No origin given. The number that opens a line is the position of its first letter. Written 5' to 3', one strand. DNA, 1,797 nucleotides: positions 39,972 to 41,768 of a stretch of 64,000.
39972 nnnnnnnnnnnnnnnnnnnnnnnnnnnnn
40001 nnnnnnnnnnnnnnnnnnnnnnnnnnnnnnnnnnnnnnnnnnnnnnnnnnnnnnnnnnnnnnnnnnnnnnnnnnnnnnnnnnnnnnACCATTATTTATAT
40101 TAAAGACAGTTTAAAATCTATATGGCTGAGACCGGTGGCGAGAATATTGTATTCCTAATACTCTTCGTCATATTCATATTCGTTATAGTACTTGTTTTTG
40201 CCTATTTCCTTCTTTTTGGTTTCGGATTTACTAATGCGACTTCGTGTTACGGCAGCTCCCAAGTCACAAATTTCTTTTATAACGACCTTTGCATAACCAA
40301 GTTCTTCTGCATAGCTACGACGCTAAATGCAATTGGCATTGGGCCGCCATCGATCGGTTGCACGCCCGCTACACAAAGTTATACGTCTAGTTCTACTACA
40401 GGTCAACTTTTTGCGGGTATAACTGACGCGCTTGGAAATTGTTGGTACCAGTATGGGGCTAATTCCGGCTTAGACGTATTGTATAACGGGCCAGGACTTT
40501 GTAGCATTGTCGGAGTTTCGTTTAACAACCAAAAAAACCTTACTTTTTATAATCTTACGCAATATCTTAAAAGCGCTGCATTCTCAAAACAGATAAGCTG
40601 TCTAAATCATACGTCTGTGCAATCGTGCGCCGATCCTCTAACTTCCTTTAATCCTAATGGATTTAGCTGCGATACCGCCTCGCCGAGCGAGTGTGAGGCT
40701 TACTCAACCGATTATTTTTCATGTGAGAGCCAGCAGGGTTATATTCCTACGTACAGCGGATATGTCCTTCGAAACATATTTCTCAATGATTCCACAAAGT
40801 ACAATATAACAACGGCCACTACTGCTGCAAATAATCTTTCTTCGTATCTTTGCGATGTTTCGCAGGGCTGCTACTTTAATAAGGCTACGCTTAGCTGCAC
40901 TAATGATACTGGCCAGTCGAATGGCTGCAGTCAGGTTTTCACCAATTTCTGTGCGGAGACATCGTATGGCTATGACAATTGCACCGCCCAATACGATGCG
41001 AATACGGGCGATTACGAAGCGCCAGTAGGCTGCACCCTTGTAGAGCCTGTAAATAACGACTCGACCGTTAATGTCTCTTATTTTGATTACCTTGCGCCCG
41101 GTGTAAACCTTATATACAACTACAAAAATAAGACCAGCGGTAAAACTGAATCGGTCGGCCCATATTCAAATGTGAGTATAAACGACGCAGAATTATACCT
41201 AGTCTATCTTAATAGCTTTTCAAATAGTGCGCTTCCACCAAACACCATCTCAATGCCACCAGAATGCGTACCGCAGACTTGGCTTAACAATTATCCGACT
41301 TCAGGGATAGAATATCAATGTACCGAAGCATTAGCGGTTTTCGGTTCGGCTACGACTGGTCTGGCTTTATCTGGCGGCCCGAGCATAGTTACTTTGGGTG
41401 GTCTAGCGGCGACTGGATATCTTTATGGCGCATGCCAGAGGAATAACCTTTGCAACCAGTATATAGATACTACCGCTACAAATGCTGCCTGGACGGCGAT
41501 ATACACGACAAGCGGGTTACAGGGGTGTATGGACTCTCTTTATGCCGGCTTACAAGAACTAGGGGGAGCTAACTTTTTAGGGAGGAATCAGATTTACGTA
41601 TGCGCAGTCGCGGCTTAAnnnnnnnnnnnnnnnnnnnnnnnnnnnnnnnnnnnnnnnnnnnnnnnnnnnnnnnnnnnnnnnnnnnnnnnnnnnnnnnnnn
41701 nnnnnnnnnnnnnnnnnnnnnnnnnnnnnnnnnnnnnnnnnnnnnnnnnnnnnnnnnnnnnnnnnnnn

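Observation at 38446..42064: Translationally coupled operon of Cys-rich, sequon-rich membrane-anchored proteins with pilin-like partners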

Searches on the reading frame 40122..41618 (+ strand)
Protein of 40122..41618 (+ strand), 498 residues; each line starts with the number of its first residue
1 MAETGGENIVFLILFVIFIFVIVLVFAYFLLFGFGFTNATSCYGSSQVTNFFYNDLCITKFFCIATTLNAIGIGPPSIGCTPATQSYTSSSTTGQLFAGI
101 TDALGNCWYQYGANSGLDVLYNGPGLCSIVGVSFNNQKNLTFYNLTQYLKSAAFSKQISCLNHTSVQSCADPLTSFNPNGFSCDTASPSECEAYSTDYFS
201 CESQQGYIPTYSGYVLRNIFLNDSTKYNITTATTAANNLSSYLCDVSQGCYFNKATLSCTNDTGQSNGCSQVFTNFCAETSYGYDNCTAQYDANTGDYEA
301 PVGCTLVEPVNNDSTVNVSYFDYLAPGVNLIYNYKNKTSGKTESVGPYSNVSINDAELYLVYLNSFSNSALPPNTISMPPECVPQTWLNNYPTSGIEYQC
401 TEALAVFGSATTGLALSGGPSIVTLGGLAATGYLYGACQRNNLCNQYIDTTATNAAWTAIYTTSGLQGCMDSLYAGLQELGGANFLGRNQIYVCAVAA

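Call 3: search_protein_families(library=pfam, proteins=[window:40122-41618:+], max_evalue=1)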
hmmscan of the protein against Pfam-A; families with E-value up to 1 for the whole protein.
window:40122-41618:+ (498 aa): 1 family
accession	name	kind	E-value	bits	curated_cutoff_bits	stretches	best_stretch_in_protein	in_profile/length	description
PF23906.1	DUF7248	-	0.22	12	27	0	455-476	37-57/58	Family of unknown function (DUF7248)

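Call 4: search_protein_families(library=ncbifam, proteins=[window:40122-41618:+], max_evalue=1)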
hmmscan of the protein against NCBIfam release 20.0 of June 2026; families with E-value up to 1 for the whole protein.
window:40122-41618:+ (498 aa): 0 families

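Call 10: find_homologous_proteins(query=window:40122-41618:+, max_evalue=0.001)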
Query window:40122-41618:+ (498 aa): 18 proteins with E <= 0.001 among 8000 candidates.
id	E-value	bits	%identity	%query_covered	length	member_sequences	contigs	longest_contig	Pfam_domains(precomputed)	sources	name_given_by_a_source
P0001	0.0e+0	1124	100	100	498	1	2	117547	-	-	-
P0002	1.8e-239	814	73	100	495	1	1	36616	-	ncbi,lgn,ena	-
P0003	8.8e-230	782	70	100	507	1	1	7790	-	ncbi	-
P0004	1.9e-166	573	54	100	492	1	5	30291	-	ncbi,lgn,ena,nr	ncbi:MAG: hypothetical protein M1433_02910 [Candidatus Parvarchaeota archaeon]|nr:hypothetical prote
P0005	1.9e-164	567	54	100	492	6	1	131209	-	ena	-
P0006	1.6e-159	550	53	100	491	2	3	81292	-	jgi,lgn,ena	jgi:hypothetical protein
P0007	4.1e-158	546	53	100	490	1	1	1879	-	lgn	-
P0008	1.1e-148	515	50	100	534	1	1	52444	-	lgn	-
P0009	1.6e-148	514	50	100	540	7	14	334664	-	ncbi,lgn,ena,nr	ncbi:MAG: hypothetical protein M1348_01795 [Candidatus Parvarchaeota archaeon]|nr:hypothetical prote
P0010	5.0e-148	512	50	99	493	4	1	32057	-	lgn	-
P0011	9.1e-140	485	47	100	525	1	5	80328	-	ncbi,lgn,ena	-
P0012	1.0e-134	468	47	100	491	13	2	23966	-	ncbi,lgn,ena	-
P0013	4.1e-133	463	47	100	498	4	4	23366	-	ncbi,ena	-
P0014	8.5e-133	462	46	100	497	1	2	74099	-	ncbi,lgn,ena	-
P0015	5.6e-131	456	46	100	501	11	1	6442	-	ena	-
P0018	7.6e-94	334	40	100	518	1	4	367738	-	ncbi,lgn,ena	-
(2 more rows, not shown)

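Call 12: find_encoding_contigs(protein=P0018, flank=8000, max_places=2)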
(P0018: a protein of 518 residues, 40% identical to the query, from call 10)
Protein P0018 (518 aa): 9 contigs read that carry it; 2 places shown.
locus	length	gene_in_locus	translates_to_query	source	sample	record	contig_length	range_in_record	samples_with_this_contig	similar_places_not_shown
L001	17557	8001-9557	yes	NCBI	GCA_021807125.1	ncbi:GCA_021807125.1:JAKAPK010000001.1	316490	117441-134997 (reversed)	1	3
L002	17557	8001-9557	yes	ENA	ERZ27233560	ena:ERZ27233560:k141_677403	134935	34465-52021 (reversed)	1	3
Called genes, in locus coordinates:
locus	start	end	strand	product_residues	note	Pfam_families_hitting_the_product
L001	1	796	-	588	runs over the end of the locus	PF05693:Glycogen_syn, PF08323:Glyco_transf_5 (weak), PF00534:Glycos_transf_1 (faint)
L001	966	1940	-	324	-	PF01087:GalP_UDP_transf, PF01230:HIT (faint), PF16268:DUF4921, PF02744:GalP_UDP_tr_C (weak)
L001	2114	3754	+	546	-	PF00118:Cpn60_TCP1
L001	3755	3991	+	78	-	PF01423:LSM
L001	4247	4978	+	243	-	PF00142:Fer4_NifH (faint), PF01656:CbiA, PF02374:ArsA_ATPase (weak), PF09140:MipZ (faint), PF10609:ParA, PF13500:AAA_26 (faint), PF13614:AAA_31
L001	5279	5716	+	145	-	-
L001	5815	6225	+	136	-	PF00827:Ribosomal_L15e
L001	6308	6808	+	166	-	-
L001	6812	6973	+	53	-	-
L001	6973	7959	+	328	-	-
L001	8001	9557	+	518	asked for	-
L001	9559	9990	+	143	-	-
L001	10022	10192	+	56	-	-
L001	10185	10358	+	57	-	-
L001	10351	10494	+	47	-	-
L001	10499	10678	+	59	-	-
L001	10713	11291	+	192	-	PF22090:Gins51_C (weak)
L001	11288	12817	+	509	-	PF00176:SNF2-rel_dom, PF00270:DEAD, PF04851:ResIII, PF18766:SWI2_SNF2 (weak), PF21210:RNA_helicase_helical, PF00271:Helicase_C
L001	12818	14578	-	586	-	-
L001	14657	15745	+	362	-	-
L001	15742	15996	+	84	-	PF01247:Ribosomal_L35Ae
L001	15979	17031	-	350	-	PF02005:TRM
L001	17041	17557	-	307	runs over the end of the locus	PF08271:Zn_Ribbon_TF, PF00382:TFIIB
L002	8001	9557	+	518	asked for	-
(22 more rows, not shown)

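Call 13: find_encoding_contigs(protein=P0009, flank=8000, max_places=2)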
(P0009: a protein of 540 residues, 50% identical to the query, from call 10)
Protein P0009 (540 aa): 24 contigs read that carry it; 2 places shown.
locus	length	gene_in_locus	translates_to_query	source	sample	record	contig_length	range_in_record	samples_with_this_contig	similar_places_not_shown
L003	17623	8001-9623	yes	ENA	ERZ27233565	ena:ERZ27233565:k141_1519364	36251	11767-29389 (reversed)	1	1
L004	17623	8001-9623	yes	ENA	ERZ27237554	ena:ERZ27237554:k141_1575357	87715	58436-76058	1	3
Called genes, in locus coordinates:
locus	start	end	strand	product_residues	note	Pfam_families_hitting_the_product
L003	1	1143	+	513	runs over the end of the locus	PF02355:SecD_SecF_C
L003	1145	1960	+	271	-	-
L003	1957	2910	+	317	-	-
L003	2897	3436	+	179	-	-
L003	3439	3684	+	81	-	-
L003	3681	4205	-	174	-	-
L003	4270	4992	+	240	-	PF00142:Fer4_NifH (faint), PF01656:CbiA, PF02374:ArsA_ATPase (weak), PF06564:CBP_BcsQ (faint), PF09140:MipZ (faint), PF10609:ParA, PF13614:AAA_31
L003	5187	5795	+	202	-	-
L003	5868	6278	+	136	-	PF00827:Ribosomal_L15e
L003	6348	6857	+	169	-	-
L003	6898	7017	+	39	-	-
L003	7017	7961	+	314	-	-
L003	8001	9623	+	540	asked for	-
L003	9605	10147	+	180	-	-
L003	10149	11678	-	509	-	PF00270:DEAD, PF04851:ResIII, PF21210:RNA_helicase_helical, PF00271:Helicase_C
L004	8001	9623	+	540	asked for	-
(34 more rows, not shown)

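Call 14: find_encoding_contigs(protein=P0001, flank=10000, max_places=1)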
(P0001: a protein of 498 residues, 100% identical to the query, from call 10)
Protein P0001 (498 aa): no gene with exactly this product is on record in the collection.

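Call 24: find_related_loci(query=A1, collection=genome_contigs, flank=10000)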
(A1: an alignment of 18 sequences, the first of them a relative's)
Query A1 (498 aa) in genome_contigs; peptide patterns used: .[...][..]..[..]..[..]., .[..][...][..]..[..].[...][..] (x = any residue, [..] = any of these).
50 stretches matched a pattern; 27 encode a relative of the query (tblastn E <= 1e-3); 27 distinct loci.
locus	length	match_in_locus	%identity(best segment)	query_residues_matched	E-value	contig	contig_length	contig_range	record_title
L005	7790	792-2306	70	1-496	0e+0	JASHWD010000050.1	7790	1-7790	MAG: Candidatus Parvarchaeota archaeon isolate JOPF222 JOPF_NEAR_contig_844532, whole genome shotgun sequence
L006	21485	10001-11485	73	1-498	0e+0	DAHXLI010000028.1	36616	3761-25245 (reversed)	MAG TPA_asm: Candidatus Parvarchaeota archaeon isolate clean1593 k141_1506050, whole genome shotgun sequence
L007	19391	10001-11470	54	1-496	4e-173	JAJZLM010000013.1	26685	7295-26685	MAG: Nanoarchaeota archaeon isolate MAS3.bin115 NODE_3520_length_26685_cov_1.249115, whole genome shotgun sequence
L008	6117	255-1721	55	1-496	7e-171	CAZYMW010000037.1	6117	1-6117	MAG TPA_asm: Candidatus Woesearchaeota archaeon isolate SRP271791_co2_61 genome assembly, contig: NODE_3791_length_6117_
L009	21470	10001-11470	53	1-496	3e-162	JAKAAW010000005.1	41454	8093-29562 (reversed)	MAG: Nanoarchaeota archaeon isolate WH2.bin119 NODE_1416_length_41454_cov_6.113945, whole genome shotgun sequence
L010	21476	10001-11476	55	1-498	1e-159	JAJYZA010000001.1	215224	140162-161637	MAG: Nanoarchaeota archaeon isolate FK4.bin88 NODE_42_length_215224_cov_1.874210, whole genome shotgun sequence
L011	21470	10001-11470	50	1-495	1e-144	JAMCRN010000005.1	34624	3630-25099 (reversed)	MAG: Candidatus Parvarchaeota archaeon isolate FK_Sedi_A_Bin.254 NODE_2404_length_34624_cov_8.21593, whole genome shotgu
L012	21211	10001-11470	47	1-498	1e-135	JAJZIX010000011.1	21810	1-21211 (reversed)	MAG: Nanoarchaeota archaeon isolate LSA4.bin68 NODE_2654_length_21810_cov_3.095282, whole genome shotgun sequence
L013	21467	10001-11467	48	1-496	7e-128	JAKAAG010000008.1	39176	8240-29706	MAG: Nanoarchaeota archaeon isolate TL2-4.bin18 NODE_378_length_39176_cov_416.648851, whole genome shotgun sequence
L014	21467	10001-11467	48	1-496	1e-127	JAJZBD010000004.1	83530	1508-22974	MAG: Nanoarchaeota archaeon isolate HSP2.bin18 NODE_160_length_83530_cov_4.388056, whole genome shotgun sequence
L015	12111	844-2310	48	1-496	9e-128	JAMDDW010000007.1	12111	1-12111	MAG: Candidatus Parvarchaeota archaeon isolate FK_Sedi_B_Bin.122 NODE_21086_length_12111_cov_2.57109, whole genome shotg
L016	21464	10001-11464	47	1-496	2e-127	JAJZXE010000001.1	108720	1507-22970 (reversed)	MAG: Nanoarchaeota archaeon isolate TL1-3.bin47 NODE_92_length_108720_cov_5.371304, whole genome shotgun sequence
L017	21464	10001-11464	48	1-496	4e-126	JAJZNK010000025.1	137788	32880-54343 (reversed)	MAG: Nanoarchaeota archaeon isolate MAS3.bin90 NODE_112_length_137788_cov_1.482795, whole genome shotgun sequence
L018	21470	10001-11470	47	1-496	1e-123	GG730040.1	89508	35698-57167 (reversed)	MAG: Candidatus Parvarchaeum acidiphilum ARMAN-4 genomic scaffold Scf_ARM4contig_1523, whole genome shotgun sequence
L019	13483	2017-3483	47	1-496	7e-120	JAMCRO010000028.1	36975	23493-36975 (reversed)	MAG: Candidatus Parvarchaeota archaeon isolate FK_Sedi_A_Bin.253 NODE_2161_length_36975_cov_5.15507, whole genome shotgu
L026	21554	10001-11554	40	1-498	2e-103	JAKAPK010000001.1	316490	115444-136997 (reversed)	MAG: Nanoarchaeota archaeon isolate YF1.bin65 NODE_9_length_316490_cov_7.212297, whole genome shotgun sequence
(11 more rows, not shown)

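Call 28: predict_structure(alignment_id=A1)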
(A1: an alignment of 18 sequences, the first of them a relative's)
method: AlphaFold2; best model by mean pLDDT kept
length: 498 residues; sequences in the alignment: 18
mean_pLDDT: 56.2   pTM: 0.39
mean pLDDT of the five models: 56.2, 55.2, 49.8, 49.7, 43.4
residues with pLDDT >= 90: 0; 70-90: 138; 50-70: 152; < 50: 208
segments of 3 or more residues with pLDDT < 50: 1-4, 32-80, 115-122, 202-224, 226-238, 277-288, 316-321, 366-371, 390-469
pLDDT, mean of each block of 10 residues (from residue 1): 56 83 73 39 36 35 35 36 72 73 70 51 66 76 79 58 70 67 71 64 46 39 41 46 66 65 69 49 47 53 66 55 63 82 81 83 55 60 63 44 43 32 27 26 32 37 45 52 57 79
secondary structure, 60 per line:
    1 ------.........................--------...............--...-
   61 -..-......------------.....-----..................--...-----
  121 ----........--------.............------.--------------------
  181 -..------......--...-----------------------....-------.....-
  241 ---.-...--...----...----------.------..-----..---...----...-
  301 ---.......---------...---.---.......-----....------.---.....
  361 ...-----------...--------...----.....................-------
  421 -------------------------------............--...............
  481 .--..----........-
elements in order: H7-31 H40-54 E57-59 H65-70 E83-87 H93-110 E125-132 H142-153 E190-195 H224-227 H235-239 E251-253 E258-260 E290-292 E297-299 E304-310 E330-336 E342-345 E356-363 E375-377 E386-388 H393-413 H452-463 H466-481 E490-497

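Call 35: fold_search(model_id=the predicted structure, library=pdb)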
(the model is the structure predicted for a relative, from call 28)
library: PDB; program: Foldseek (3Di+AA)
matches with E <= 10: 24; with E <= 0.001: 0
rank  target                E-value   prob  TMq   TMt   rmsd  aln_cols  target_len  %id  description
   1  5ezp_E                2.7e+00  0.02  0.04  0.13  15.5        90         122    8  Human transthyretin (TTR) complexed with 4-hydroxy-chalcone (released 2016-01-27)
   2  2igl_A                2.7e+00  0.01  0.05  0.13  14.6       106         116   12  Crystal Structure of E. coli YEDX, a transthyretin related protein (released 2007-10-02)
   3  2roy_A                4.3e+00  0.01  0.06  0.17  14.3       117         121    8  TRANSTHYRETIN (ALSO CALLED PREALBUMIN) COMPLEX WITH 3',5'-DINITRO-N-ACETYL-L-THYRONINE (released 1997-04-21)
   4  1iii_A                6.5e+00  0.01  0.05  0.13  14.2       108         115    8  CRYSTAL STRUCTURE OF THE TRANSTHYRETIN MUTANT TTR Y114C-DATA COLLECTED AT ROOM TEMPERATURE (released 2002-11-15)
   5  8a94_A                6.5e+00  0.01  0.05  0.02  13.7        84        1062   11  SARS CoV2 Spike in the 2-up state in complex with Fab47. (released 2023-05-03)
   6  7ksg_A                6.5e+00  0.01  0.05  0.03  13.5        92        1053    8  SARS-CoV-2 spike in complex with nanobodies E (released 2021-01-20)
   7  1bzd_A                6.8e+00  0.01  0.05  0.14  14.1       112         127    7  TERTIARY STRUCTURES OF THREE AMYLOIDOGENIC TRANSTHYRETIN VARIANTS AND IMPLICATIONS FOR AMYLOID FIBRIL FORMATION (released 1998-11-04)
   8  7mk7_B                6.8e+00  0.01  0.08  0.10  15.8       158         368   11  Augmentor domain of augmentor-beta (released 2021-11-24)
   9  6xm4_C                6.8e+00  0.00  0.08  0.05  23.1       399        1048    8  Structure of SARS-CoV-2 spike at pH 5.5, single RBD up, conformation 2 (released 2020-08-12)
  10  6rw4_8                7.3e+00  0.02  0.10  0.20   9.5       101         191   10  Structure of human mitochondrial 28S ribosome in complex with mitochondrial IF3 (released 2020-06-03)
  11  8uw4_B                7.3e+00  0.01  0.03  0.11  11.8        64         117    8  Crystal structure of hydroxyisourate hydrolase from Herbaspirillum seropedicae (released 2024-01-31)
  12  3glz_B                8.2e+00  0.02  0.04  0.14  10.6        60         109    7  Human Transthyretin (TTR) complexed with(E)-3-(2-(trifluoromethyl)benzylideneaminooxy)propanoic acid (inhibitor 11) (released 2009-07-28)
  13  3c0u_A                8.2e+00  0.01  0.04  0.08  13.2        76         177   10  Crystal structure of E.coli yaeQ protein (released 2008-01-29)
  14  5lqx_G                8.2e+00  0.01  0.05  0.09  16.4       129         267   12  Structure of F-ATPase from Pichia angusta, state3 (released 2016-11-16)
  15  7x99_B                8.7e+00  0.01  0.05  0.08  11.1        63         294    8  Anabolic ornithine carbamoyltransferases (OTCs) from Psychrobacter sp. PAMC 21119 (released 2022-08-31)
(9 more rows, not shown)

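Call 47: search_solved_structures(query=A1, max_evalue=1)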
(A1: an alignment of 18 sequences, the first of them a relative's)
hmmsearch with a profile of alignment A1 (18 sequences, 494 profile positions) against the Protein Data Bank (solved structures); distinct sequences matched with E-value up to 1: 7.
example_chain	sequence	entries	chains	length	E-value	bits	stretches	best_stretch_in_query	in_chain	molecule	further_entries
9k99_A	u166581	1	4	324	0.69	11.9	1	87-118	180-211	Solanesyl diphosphate synthase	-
9jr6_A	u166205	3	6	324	0.9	11.6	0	87-118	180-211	Probable solanesyl-diphosphate synthase 3, chloroplastic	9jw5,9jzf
9kbk_A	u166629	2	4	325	0.9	11.6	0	87-118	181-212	Probable solanesyl-diphosphate synthase 3, chloroplastic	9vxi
9jsc_A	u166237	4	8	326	0.91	11.6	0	87-118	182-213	Probable solanesyl-diphosphate synthase 3, chloroplastic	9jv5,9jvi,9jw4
9kaf_A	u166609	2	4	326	0.91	11.6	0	87-118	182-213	Probable solanesyl-diphosphate synthase 3, chloroplastic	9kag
9jqs_A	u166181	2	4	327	0.91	11.6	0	87-118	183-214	Probable solanesyl-diphosphate synthase 3, chloroplastic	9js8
9jv9_A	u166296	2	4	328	0.91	11.5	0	87-118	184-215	Probable solanesyl-diphosphate synthase 3, chloroplastic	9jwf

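Call 56: search_protein_representatives(alignment_id=A1)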
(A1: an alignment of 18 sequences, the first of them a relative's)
Query: 18 sequences, 494 profile positions. Proteins with E-value up to 0.001 (for the whole library): 30; up to 1e-10: 24; up to 1e-30: 14. The best 30 are listed.
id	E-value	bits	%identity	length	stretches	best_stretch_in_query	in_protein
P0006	7.0e-237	803.6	-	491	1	1-493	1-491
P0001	2.5e-226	768.8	-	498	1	1-493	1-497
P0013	3.3e-207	705.7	-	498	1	1-494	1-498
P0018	2.8e-190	649.9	-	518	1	1-494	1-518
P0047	3.3e-164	563.9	-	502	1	1-493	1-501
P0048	1.2e-150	519.2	-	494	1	1-493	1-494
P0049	8.7e-84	298.6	-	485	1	1-491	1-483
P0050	1.8e-69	251.4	-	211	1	297-494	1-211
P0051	6.4e-68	246.3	-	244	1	257-493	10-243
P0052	9.1e-68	245.8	-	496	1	1-473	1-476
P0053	7.2e-64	232.9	-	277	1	228-494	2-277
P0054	2.0e-46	175.4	-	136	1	362-494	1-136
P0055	1.4e-36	142.9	-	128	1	1-102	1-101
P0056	2.0e-36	142.4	-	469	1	12-398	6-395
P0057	2.2e-30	122.5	-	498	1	10-415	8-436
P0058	4.4e-27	111.6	-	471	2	75-400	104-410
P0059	9.7e-27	110.5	-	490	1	9-451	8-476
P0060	5.9e-25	104.6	-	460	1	15-466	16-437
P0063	5.4e-21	91.5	-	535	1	6-409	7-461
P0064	1.2e-18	83.7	-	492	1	9-416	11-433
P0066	2.2e-15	73.0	-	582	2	17-208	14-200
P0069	9.8e-06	41.2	-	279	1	11-160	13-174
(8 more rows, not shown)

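Call 57: find_encoding_contigs(protein=P0057, flank=8000, max_places=1)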
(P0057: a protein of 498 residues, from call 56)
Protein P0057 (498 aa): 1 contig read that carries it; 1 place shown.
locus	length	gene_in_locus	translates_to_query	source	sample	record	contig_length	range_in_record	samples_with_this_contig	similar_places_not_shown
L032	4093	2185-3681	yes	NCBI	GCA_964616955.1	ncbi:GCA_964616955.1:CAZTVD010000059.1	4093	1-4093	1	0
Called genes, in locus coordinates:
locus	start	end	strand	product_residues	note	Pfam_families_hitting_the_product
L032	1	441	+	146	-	?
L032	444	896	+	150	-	-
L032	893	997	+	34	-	-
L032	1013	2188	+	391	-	-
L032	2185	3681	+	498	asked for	-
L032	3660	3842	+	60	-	-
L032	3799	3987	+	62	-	-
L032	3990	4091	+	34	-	?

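Call 58: search_protein_families(library=pfam, proteins=[P0049, P0052, P0056, P0057, P0058, P0059, P0060, P0063, P0064, P0066], max_evalue=0.01)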
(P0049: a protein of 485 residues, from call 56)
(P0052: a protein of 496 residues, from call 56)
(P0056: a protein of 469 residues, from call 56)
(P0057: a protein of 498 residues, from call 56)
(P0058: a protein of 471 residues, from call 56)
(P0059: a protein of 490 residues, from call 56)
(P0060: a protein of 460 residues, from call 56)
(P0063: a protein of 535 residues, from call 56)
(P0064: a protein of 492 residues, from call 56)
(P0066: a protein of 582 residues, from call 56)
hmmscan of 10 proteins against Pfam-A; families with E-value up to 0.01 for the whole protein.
P0049 (485 aa): 0 families

P0052 (496 aa): 0 families

P0056 (469 aa): 0 families

P0057 (498 aa): 0 families

P0058 (471 aa): 0 families

P0059 (490 aa): 0 families

P0060 (460 aa): 0 families

P0063 (535 aa): 0 families

P0064 (492 aa): 0 families

P0066 (582 aa): 0 families

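Call 60: find_encoding_contigs(protein=P0063, flank=10000, max_places=1)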
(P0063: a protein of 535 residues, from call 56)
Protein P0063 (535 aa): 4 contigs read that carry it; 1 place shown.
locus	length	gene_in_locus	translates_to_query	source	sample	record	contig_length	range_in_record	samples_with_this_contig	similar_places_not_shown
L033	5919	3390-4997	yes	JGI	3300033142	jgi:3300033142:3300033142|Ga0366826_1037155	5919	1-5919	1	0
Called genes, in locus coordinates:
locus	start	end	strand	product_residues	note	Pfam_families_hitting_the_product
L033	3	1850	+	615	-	?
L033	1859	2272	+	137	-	-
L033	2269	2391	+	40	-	-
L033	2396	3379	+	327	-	-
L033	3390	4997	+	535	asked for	-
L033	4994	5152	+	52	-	-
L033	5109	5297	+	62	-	-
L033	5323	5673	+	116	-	-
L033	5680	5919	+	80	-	?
